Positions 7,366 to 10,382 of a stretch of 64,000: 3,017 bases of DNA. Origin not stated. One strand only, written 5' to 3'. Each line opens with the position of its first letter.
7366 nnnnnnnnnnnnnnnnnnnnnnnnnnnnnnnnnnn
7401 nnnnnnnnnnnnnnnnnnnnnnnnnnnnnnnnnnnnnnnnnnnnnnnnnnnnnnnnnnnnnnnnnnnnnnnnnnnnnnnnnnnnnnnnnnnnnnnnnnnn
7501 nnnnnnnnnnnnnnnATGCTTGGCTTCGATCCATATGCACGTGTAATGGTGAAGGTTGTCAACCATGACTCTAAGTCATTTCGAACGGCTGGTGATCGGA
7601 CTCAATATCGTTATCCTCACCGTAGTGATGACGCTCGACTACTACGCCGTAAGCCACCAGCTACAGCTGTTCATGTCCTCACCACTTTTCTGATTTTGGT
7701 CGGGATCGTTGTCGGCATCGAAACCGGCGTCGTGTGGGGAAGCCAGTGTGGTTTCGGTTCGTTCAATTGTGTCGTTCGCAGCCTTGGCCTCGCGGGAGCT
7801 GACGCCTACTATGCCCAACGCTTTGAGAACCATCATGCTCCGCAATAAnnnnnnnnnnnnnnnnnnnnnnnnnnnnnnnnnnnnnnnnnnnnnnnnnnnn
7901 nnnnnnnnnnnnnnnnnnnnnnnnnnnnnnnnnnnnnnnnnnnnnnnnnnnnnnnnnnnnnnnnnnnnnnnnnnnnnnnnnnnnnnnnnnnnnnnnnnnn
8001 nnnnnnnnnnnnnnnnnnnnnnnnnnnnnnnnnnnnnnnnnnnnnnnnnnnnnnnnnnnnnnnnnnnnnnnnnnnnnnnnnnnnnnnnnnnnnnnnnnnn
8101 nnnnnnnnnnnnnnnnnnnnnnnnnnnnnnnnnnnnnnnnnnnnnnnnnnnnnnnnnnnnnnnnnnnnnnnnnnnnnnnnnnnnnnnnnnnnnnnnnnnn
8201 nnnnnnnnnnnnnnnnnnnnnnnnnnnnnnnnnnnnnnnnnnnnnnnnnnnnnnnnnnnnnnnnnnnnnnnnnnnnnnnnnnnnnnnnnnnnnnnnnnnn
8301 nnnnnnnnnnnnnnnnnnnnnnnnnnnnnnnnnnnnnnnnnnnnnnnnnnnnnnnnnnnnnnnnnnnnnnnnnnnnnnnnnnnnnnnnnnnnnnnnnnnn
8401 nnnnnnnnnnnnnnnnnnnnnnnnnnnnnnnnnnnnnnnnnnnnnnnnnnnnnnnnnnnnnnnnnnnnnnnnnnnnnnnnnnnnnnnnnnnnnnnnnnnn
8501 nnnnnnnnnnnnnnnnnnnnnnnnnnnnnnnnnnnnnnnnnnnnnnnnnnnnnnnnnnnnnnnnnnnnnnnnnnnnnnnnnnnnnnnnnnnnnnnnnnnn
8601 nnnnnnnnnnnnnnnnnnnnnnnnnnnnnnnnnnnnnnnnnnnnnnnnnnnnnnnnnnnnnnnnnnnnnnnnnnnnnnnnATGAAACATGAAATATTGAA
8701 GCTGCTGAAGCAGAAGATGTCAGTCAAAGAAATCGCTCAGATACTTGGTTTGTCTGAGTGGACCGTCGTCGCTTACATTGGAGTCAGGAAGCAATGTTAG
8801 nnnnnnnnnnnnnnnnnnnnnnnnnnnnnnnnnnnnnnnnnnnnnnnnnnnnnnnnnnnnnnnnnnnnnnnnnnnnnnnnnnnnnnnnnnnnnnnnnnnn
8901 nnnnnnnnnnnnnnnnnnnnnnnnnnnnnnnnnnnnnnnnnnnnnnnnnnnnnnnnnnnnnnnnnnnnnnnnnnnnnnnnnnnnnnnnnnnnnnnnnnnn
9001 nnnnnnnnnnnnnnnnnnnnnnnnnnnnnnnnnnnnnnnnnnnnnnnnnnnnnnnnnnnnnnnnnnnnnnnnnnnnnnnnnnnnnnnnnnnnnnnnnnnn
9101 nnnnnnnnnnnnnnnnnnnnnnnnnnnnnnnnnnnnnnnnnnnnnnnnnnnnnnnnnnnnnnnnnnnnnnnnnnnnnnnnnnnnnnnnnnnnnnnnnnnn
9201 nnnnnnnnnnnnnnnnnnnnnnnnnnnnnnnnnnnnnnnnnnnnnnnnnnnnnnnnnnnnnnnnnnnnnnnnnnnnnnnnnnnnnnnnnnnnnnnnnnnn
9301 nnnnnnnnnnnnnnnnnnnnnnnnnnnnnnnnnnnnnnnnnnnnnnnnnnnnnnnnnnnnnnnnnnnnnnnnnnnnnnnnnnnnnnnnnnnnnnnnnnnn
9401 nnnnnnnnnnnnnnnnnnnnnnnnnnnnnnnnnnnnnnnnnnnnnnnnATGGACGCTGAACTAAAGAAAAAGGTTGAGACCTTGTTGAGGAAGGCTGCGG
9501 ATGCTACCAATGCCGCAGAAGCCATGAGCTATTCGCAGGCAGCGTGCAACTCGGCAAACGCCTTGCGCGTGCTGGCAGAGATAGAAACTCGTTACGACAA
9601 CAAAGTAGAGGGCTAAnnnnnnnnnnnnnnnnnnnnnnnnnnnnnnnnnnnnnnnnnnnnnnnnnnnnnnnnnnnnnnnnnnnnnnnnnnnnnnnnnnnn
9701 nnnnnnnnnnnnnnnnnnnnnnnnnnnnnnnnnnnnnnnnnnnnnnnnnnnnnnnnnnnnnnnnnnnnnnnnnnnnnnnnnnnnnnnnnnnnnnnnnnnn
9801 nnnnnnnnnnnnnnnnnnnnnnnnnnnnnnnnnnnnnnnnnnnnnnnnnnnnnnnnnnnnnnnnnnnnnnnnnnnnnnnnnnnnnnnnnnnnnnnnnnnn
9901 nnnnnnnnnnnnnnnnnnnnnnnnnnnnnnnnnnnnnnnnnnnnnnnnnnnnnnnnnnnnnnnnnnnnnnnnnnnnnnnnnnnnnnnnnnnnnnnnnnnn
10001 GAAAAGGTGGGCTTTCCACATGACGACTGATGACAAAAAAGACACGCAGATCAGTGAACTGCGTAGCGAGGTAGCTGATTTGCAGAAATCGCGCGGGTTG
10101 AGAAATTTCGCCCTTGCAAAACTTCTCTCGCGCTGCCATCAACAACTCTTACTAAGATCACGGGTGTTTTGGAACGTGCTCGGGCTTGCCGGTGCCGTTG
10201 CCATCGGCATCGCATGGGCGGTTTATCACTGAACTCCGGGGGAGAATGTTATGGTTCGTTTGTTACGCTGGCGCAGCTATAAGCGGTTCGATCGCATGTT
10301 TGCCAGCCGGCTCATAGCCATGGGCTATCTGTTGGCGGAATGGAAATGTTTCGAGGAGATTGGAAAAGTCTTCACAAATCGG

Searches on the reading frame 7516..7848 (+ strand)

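Call 46: search_protein_families(library=pfam, proteins=[window:7516-7848:+], max_evalue=0.1)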
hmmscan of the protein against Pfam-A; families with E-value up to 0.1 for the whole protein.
window:7516-7848:+ (110 aa): 1 family
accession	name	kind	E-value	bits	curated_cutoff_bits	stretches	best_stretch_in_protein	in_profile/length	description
PF11406.13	Tachystatin_A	-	0.0044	17.5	25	1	76-93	2-19/44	Antimicrobial peptide tachystatin A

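Call 101: search_protein_families(library=phrogs, proteins=[window:7516-7848:+], max_evalue=0.01)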
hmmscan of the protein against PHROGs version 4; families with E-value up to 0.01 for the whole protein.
window:7516-7848:+ (110 aa): 0 families

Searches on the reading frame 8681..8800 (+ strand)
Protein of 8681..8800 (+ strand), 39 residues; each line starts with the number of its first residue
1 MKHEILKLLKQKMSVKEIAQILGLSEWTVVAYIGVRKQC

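Call 46: search_protein_families(library=pfam, proteins=[window:8681-8800:+], max_evalue=0.1)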
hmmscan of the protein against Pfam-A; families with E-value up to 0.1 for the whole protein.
window:8681-8800:+ (39 aa): 28 families (the best 25 are shown)
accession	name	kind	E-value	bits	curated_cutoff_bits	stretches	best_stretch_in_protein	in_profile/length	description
PF13542.12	HTH_Tnp_ISL3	-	2.7e-07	30.4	27.4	1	2-31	17-45/51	Helix-turn-helix domain of transposase family ISL3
PF00196.25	GerE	-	3e-06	27.2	23.5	1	4-34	9-39/57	Bacterial regulatory proteins, luxR family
PF13384.12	HTH_23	-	1.4e-05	25.2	24.6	1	2-29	7-34/50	Homeodomain-like domain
PF14493.12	HTH_40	-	4.3e-05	24.2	27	1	4-33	4-33/89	Helix-turn-helix domain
PF02796.21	HTH_7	-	8e-05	23.1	23.8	1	3-29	12-38/45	Helix-turn-helix domain of resolvase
PF13936.12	HTH_38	-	0.00012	22.1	27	1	3-29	11-37/44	Helix-turn-helix domain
PF08279.18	HTH_11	-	0.00013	22.3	25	1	4-33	4-36/55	HTH domain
PF13551.12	HTH_29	-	0.00018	22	28.1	1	3-33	2-33/64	Winged helix-turn helix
PF21476.4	PF0610-like_N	-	0.00024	21.7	33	1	5-30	6-32/50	PF0610-like, N-terminal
PF13518.12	HTH_28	-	0.0009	19.7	25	1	4-29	4-29/52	Helix-turn-helix domain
PF08281.18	Sigma70_r4_2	-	0.0014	18.7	25.7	1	12-29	26-43/54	Sigma-70, region 4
PF07900.17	DUF1670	-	0.0015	18.4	25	1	5-33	190-218/220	Protein of unknown function (DUF1670)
PF06056.18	Terminase_5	-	0.0037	17.6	20.3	1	11-32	12-33/58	Putative ATPase subunit of terminase (gpP-like)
PF08220.18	HTH_DeoR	-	0.0044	17.2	21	1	3-29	3-31/57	DeoR-like helix-turn-helix domain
PF01022.26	HTH_5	-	0.0049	17.1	22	1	5-29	7-32/47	Bacterial regulatory protein, arsR family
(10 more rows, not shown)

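Call 101: search_protein_families(library=phrogs, proteins=[window:8681-8800:+], max_evalue=0.01)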
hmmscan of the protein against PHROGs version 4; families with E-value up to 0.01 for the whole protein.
window:8681-8800:+ (39 aa): 7 families
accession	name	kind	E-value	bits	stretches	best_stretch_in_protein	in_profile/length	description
phrog_3855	-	DNA, RNA and nucleotide metabolism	6.7e-05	24.3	1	3-37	70-104/115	HTH DNA binding protein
phrog_7067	-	head and packaging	0.00025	22.1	1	7-33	26-52/56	terminase small subunit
phrog_4494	-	unknown function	0.0013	20.2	1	2-34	8-40/109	-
phrog_323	-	transcription regulation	0.0013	19.3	1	4-33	156-185/319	transcriptional regulator, D5-like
phrog_664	-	DNA, RNA and nucleotide metabolism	0.0014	19.5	1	4-35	92-123/210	DNA binding protein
phrog_10347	-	unknown function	0.0032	18.9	1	7-32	33-58/76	-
phrog_11376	-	unknown function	0.0032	18.7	1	4-37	50-83/134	-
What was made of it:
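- On Repressor operator overlapping a promoter: Only a 39-aa HTH (8681-8800) is recognisable nearby (calls 46, 101).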

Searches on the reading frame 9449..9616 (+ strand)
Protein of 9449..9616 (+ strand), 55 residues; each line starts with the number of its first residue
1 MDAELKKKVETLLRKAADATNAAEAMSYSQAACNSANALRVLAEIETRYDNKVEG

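Call 87: search_protein_families(library=pfam, proteins=[window:9449-9616:+], max_evalue=1)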
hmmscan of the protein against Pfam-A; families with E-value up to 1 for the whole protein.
window:9449-9616:+ (55 aa): 2 families
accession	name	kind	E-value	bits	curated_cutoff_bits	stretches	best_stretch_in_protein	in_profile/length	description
PF10979.13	DUF2786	-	0.0032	17.8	23.9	1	5-32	2-29/40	Protein of unknown function (DUF2786)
PF25472.1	DUF7902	-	0.018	15.6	26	1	4-45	5-46/85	Domain of unknown function (DUF7902)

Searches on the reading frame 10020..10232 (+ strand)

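Call 46: search_protein_families(library=pfam, proteins=[window:10020-10232:+], max_evalue=0.1)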
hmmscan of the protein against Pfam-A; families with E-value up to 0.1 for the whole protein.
window:10020-10232:+ (70 aa): 1 family
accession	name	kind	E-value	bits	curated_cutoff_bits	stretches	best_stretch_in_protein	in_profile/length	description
PF12329.13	TMF_DNA_bd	-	0.053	14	35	1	6-26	9-29/74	TATA element modulatory factor 1 DNA binding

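Call 101: search_protein_families(library=phrogs, proteins=[window:10020-10232:+], max_evalue=0.01)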
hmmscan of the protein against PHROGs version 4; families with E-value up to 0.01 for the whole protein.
window:10020-10232:+ (70 aa): 0 families
